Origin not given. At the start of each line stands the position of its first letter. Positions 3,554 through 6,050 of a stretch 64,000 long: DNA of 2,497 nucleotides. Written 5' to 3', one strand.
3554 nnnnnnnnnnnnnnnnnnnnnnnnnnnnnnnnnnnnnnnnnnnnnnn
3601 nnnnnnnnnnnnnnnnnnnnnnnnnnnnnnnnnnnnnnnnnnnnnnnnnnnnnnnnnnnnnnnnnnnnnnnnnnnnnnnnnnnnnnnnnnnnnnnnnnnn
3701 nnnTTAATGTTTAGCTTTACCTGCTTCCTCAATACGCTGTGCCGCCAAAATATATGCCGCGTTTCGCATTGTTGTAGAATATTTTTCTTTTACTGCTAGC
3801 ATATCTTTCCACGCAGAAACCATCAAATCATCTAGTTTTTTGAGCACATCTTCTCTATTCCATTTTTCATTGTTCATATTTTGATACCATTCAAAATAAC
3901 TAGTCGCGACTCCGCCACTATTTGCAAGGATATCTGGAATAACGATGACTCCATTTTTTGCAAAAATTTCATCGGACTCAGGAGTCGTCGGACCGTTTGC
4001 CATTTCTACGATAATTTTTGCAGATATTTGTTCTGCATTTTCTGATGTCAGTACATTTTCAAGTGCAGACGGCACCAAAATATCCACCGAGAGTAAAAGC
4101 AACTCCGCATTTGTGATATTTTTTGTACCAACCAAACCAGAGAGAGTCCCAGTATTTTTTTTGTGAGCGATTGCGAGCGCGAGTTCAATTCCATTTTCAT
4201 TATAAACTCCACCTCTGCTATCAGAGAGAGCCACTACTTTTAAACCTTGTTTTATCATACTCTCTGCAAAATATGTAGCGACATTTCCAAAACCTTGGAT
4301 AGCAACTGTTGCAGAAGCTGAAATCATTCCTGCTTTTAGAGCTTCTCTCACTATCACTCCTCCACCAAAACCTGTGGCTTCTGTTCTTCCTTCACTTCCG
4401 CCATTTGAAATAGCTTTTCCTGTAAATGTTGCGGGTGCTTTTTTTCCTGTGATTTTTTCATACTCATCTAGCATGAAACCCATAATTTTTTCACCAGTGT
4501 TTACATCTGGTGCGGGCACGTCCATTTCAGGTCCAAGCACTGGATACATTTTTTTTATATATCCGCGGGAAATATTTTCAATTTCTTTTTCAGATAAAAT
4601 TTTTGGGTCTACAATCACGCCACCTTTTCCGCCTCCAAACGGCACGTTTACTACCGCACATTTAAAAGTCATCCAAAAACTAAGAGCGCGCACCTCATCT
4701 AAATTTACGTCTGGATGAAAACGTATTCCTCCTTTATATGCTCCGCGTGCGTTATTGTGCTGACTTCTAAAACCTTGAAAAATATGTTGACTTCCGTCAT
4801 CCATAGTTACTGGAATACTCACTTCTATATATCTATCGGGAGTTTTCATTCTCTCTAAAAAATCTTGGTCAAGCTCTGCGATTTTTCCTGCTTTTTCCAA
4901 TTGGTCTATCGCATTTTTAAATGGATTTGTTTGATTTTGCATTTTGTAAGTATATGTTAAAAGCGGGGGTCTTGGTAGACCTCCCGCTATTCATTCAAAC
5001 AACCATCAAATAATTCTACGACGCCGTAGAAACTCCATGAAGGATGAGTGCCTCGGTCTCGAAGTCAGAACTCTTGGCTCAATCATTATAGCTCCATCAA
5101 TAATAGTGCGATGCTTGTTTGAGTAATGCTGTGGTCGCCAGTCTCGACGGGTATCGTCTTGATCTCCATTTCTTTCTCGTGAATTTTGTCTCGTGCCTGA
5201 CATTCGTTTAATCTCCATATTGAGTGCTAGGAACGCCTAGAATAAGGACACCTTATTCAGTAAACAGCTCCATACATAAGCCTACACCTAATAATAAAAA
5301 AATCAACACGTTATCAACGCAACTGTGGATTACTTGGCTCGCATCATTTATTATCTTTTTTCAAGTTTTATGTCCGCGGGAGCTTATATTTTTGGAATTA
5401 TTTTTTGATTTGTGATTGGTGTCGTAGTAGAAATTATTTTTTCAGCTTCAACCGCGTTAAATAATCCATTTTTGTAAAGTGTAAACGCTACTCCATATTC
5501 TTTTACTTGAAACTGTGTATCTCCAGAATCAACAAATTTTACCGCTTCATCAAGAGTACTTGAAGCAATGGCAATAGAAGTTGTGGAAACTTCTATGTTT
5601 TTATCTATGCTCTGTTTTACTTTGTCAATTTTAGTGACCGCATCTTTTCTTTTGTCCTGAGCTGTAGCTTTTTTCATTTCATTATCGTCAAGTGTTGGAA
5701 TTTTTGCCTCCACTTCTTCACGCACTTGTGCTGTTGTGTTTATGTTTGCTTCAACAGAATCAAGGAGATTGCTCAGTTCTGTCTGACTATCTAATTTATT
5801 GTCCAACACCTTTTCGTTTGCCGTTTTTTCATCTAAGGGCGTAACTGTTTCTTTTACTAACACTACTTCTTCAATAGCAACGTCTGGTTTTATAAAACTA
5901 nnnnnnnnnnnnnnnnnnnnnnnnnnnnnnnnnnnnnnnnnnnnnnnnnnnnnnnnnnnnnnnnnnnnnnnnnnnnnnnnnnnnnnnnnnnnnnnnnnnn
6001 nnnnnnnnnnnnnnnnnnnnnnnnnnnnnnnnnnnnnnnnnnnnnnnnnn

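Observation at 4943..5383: ~420-nt non-coding leader with an intrinsic terminator 16 nt before the gdhA start: candidate riboswitch/attenuator or ncRNA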

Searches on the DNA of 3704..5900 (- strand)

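Call 3: search_rna_families(source=window, start=4500, end=5900, threshold=evalue, max_evalue=10, show_alignments=3)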
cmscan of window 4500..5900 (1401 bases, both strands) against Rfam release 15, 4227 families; matches with E-value up to 10: 7.
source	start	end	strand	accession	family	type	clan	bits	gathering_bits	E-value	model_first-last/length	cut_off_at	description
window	4911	5016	-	RF01871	MALAT1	Gene; lncRNA;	-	25.5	70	0.94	1-95/95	no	Metastasis associated lung adenocarcinoma transcript 1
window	5501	5580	+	RF02218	ZNRD1-AS1_1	Gene; lncRNA;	-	18.4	50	0.65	1-68/68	no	ZNRD1 antisense RNA 1 conserved region 1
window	5570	5611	+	RF00161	nos_TCE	Cis-reg;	-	18.4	60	1.9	1-64/64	no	Nanos 3' UTR translation control element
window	4894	5000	+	RF00429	SNORA29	Gene; snRNA; snoRNA; HACA-box;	CL00030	17.2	50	6.7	1-140/140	no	Small nucleolar RNA SNORA29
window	4959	4991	+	RF03383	mir-1976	Gene; miRNA;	-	16.9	71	3.8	9-44/52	no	mir-1976 microRNA precursor family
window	5844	5888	-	RF02765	Ysr209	Gene; sRNA;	-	16.8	59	7.6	1-46/46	no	Yersinia sRNA 209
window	5502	5621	-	RF02191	TCL6_1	Gene; lncRNA;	-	12.6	60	8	1-113/113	no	T-cell leukemia/lymphoma 6 conserved region 1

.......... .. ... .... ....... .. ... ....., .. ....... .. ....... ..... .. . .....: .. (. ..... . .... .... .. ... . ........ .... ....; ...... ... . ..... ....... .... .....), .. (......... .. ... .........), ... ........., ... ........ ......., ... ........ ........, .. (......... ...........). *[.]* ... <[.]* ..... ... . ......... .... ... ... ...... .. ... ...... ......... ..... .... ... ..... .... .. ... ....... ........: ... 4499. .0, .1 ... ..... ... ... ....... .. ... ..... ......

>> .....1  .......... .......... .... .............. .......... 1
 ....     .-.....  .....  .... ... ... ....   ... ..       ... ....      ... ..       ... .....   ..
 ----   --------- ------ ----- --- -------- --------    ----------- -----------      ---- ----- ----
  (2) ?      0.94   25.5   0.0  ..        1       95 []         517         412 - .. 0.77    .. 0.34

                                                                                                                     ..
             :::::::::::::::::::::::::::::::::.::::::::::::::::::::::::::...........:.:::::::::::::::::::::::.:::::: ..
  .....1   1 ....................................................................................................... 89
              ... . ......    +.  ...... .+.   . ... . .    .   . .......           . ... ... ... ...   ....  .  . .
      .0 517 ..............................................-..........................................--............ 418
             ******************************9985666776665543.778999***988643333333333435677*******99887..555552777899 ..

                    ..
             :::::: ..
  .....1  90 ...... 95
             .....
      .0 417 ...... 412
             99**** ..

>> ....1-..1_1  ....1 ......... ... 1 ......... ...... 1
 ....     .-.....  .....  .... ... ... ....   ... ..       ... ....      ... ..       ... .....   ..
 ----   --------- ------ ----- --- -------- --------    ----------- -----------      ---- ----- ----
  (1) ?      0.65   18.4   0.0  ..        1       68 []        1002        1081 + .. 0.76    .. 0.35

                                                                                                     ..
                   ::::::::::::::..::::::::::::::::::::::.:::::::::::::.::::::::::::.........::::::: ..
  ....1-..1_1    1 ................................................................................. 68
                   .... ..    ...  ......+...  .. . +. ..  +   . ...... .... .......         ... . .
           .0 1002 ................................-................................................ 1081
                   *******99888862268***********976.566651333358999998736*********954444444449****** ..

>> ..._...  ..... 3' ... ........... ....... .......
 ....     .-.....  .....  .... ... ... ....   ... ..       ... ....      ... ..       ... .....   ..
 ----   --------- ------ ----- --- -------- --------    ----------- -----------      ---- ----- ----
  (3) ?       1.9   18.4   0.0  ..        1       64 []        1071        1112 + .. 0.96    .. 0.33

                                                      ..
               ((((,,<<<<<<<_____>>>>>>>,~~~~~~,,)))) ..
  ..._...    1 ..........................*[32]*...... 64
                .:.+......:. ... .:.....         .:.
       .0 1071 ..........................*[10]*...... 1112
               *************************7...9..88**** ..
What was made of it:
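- On Known RNA families (glutamine/glnA and other riboswitches, SRP, 6S, tmRNA, RNase P, all of Rfam 15): The best hits in 4500-5900 at E <= 10 are eukaryotic lncRNA or snoRNA noise far below gathering scores (call 3).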

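Call 37: build_rna_model(alignment_id=A5, structure=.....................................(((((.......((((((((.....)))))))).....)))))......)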
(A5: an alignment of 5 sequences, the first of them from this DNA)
Model R1 built from alignment A5 (5 sequences, 86 columns); structure: as given.
model positions 85; base pairs 13; branch points 0; effective number of sequences 2.42; information 0.669 bits per position. Calibrated on 0.2 Mb of random sequence (short: E-values are rough).
structure used (alignment columns):
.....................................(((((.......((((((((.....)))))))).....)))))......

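Call 39: search_with_rna_model(model_id=R1, sources=[window, L006, L007, L008, L009, L010, L011, L012, L013, L014, L015, L016, L017, L018, L019, L020, L021, L022, L023, L024, L025, L026, L027, L028, L029, L030, L031, L032, L033, L035, L037, L040, L063, L066, L086, L087, L088, L089, L090, L091, L092, L093, L094, L095, L096, L097, L098, L099, L100, L101, L102, L103, L104, L105, L106, L107, L108, L109, L110, L111, L112, L113, L114, L115, L116, L117, L118, L119, L120, L121, L122, L123, L124, L125, L126, L127, L128, L129, L130, L131, L132, L133, L134, L135, L136, L137, L138, L139, L140, L141, L142, L143, L144, L145, L146, L147, L148, L149, L150, L151], max_evalue=10, show_alignments=0)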
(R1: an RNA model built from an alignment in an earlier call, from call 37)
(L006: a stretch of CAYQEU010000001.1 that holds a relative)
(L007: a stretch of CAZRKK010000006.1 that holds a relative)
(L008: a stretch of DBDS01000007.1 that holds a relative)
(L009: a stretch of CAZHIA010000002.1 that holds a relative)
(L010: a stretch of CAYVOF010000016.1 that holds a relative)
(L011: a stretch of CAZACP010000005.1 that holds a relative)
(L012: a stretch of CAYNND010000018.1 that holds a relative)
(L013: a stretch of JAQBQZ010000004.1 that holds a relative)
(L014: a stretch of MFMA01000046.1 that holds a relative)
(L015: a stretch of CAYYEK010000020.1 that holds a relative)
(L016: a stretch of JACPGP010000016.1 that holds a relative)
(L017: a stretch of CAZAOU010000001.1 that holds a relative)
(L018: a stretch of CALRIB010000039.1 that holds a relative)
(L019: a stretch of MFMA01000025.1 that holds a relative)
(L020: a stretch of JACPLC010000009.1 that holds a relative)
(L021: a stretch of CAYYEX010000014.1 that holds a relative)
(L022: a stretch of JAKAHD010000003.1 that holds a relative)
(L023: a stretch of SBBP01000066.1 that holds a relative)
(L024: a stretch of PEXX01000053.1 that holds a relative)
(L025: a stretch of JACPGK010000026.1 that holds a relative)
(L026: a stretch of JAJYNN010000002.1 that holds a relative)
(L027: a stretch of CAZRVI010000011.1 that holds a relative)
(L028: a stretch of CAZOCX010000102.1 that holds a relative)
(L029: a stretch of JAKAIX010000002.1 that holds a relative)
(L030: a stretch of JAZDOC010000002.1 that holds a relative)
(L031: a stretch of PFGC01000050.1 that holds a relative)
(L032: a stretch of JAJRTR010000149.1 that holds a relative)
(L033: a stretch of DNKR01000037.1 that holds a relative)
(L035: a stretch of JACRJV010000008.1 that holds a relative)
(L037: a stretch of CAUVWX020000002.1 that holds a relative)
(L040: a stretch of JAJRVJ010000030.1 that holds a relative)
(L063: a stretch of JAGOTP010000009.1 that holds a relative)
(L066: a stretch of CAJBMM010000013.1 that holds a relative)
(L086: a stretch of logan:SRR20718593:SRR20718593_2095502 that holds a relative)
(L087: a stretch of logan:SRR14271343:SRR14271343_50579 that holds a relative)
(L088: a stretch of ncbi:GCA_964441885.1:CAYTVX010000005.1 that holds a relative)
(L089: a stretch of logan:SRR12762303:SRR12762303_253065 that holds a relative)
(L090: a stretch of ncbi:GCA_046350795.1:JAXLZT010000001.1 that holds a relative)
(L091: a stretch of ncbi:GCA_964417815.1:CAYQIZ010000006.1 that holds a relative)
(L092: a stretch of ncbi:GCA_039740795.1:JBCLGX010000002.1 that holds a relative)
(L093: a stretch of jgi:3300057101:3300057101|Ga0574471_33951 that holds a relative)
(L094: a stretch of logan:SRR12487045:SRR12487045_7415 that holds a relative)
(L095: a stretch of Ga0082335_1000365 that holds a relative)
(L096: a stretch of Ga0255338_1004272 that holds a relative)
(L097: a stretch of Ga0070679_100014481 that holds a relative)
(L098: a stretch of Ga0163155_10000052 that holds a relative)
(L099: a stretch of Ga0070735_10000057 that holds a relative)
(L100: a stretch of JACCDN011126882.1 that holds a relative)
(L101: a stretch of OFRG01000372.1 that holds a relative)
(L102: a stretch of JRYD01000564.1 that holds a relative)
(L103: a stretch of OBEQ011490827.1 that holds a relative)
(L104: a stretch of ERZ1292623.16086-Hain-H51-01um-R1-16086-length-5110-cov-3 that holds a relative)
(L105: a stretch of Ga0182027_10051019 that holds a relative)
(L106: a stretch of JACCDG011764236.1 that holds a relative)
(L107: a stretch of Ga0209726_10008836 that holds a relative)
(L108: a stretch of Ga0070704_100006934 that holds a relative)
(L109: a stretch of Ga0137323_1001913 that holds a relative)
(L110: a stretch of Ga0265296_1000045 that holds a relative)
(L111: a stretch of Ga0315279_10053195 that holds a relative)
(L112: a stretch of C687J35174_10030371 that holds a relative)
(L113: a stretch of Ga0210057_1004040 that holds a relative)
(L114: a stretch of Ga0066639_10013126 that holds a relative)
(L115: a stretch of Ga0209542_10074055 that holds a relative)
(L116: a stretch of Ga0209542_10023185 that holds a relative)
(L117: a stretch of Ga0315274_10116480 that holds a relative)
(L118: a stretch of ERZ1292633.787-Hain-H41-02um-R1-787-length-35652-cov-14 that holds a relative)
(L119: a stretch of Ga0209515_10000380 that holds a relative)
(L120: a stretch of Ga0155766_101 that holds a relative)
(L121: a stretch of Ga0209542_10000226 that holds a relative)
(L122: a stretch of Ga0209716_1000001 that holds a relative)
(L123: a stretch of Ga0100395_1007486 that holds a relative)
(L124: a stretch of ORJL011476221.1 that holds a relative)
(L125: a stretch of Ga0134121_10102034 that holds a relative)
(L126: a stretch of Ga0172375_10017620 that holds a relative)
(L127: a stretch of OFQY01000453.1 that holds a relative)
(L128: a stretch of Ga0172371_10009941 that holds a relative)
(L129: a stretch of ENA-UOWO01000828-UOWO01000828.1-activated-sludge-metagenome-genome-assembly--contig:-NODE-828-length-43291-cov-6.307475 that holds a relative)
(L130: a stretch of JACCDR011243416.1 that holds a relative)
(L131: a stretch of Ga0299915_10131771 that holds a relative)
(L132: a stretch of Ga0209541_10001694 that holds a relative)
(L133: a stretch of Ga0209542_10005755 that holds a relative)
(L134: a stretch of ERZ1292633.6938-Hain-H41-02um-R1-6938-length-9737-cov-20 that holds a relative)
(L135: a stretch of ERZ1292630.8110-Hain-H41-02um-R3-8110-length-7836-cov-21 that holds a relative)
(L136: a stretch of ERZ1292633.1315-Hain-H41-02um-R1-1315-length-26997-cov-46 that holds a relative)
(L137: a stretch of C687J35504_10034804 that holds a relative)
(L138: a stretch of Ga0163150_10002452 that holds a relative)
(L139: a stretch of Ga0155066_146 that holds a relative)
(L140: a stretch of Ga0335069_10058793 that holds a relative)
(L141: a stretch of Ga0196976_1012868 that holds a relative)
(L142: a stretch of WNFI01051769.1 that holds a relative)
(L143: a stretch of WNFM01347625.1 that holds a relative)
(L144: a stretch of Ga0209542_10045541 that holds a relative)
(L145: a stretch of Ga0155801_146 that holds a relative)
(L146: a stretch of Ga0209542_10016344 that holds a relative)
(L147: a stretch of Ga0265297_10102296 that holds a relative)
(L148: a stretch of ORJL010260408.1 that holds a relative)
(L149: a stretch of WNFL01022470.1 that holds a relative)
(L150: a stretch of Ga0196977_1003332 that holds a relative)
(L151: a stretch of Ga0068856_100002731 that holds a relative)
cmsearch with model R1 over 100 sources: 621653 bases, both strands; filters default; matches with E-value up to 10: 12.
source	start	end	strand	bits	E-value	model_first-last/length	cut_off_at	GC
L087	2333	2417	+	97.5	2.3e-16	1-85/85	no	0.42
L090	2646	2730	+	93.1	1.7e-15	1-85/85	no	0.42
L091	2646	2730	+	93.1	1.7e-15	1-85/85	no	0.42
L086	1955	2037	+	84.5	9.5e-14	1-85/85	no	0.36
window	5224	5306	-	84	1.2e-13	1-85/85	no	0.36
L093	2014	2097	+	81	4.8e-13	1-85/85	no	0.31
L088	2356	2436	+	24.2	0.12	1-85/85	no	0.37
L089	1458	1538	+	24.2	0.12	1-85/85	no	0.37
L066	4869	4963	-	20.6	0.62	1-85/85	no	0.33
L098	1585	1650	+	20.3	0.72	1-85/85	no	0.41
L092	2609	2682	+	18.3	1.8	1-85/85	no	0.42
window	62537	62617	-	15.9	5.7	1-85/85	no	0.3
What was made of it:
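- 5279..5306 (-): Sigma70-like promoter of the small unit: -35 TTGATT (5306-5301), 16-nt spacer, -10 TAGGCT (5284-5279). The predicted transcription start is near 5272. It is part of covariance model R1, which matches the window at 5224-5306 with 84 bits (call 39).
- No second copy or target is evident in the window (call 39).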
